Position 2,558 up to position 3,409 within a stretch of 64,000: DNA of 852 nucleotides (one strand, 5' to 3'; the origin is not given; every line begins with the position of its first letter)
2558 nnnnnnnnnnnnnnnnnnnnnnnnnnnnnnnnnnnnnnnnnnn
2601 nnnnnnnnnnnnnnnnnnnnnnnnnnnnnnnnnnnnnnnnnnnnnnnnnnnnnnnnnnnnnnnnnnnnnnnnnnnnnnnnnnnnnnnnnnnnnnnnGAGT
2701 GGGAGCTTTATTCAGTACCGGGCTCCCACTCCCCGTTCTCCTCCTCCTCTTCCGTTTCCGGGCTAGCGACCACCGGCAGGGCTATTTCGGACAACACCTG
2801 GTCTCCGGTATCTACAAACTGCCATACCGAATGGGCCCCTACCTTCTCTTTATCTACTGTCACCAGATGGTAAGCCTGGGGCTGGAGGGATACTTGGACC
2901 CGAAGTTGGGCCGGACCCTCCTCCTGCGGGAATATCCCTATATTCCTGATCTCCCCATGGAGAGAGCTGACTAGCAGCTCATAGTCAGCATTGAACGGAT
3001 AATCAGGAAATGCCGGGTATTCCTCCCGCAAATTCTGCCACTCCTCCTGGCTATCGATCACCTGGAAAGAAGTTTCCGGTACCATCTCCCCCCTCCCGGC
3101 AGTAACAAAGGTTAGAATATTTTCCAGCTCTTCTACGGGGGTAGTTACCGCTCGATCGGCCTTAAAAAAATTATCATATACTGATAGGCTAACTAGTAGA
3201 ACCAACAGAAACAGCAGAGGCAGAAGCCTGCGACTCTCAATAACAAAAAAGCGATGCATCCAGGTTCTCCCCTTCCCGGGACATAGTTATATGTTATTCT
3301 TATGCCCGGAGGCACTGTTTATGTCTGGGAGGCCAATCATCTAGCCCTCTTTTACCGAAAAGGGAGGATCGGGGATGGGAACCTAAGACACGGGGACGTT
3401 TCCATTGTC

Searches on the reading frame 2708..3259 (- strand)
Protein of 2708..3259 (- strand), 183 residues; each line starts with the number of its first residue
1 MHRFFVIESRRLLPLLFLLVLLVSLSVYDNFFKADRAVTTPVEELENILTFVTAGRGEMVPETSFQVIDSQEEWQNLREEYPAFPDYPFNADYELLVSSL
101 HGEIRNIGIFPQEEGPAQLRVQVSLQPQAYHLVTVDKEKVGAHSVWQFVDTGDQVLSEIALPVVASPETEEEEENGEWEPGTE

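Call 8: search_protein_families(library=pfam, proteins=[window:2708-3259:-], max_evalue=0.00001)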
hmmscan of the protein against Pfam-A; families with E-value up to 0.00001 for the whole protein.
window:2708-3259:- (183 aa): 0 families

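Call 37: find_encoding_contigs(protein=window:2708-3259:-, flank=10000, max_places=4)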
Protein window:2708-3259:- (183 aa): 7 contigs read that carry it; 4 places shown.
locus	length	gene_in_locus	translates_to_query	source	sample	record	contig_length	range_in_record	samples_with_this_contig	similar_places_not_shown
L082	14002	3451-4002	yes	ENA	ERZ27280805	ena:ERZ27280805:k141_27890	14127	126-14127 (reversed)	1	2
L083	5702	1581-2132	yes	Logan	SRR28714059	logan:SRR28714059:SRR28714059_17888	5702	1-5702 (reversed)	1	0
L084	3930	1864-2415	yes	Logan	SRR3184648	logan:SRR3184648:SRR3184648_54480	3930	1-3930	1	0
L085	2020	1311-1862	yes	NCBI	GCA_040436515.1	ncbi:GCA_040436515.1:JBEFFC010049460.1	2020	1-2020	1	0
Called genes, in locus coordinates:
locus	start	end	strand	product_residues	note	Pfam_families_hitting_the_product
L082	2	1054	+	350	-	?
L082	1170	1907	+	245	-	PF20260:PUA_4, PF04452:Methyltrans_RNA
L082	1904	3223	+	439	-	PF00919:UPF0004, PF04055:Radical_SAM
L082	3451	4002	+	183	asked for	-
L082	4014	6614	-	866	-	PF02687:FtsX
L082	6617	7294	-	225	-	PF02463:SMC_N, PF00005:ABC_tran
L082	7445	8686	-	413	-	PF00512:HisKA, PF02518:HATPase_c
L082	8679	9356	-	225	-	PF00072:Response_reg, PF00486:Trans_reg_C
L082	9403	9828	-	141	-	PF06133:Com_YlbF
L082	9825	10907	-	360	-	PF00581:Rhodanese, PF26341:AAA_SelU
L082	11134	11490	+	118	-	PF11969:DcpS_C, PF01230:HIT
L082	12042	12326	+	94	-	PF07873:YabP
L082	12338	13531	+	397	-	PF06898:YqfD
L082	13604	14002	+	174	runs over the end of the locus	?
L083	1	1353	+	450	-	?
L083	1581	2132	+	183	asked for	-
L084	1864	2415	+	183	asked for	-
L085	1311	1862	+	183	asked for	-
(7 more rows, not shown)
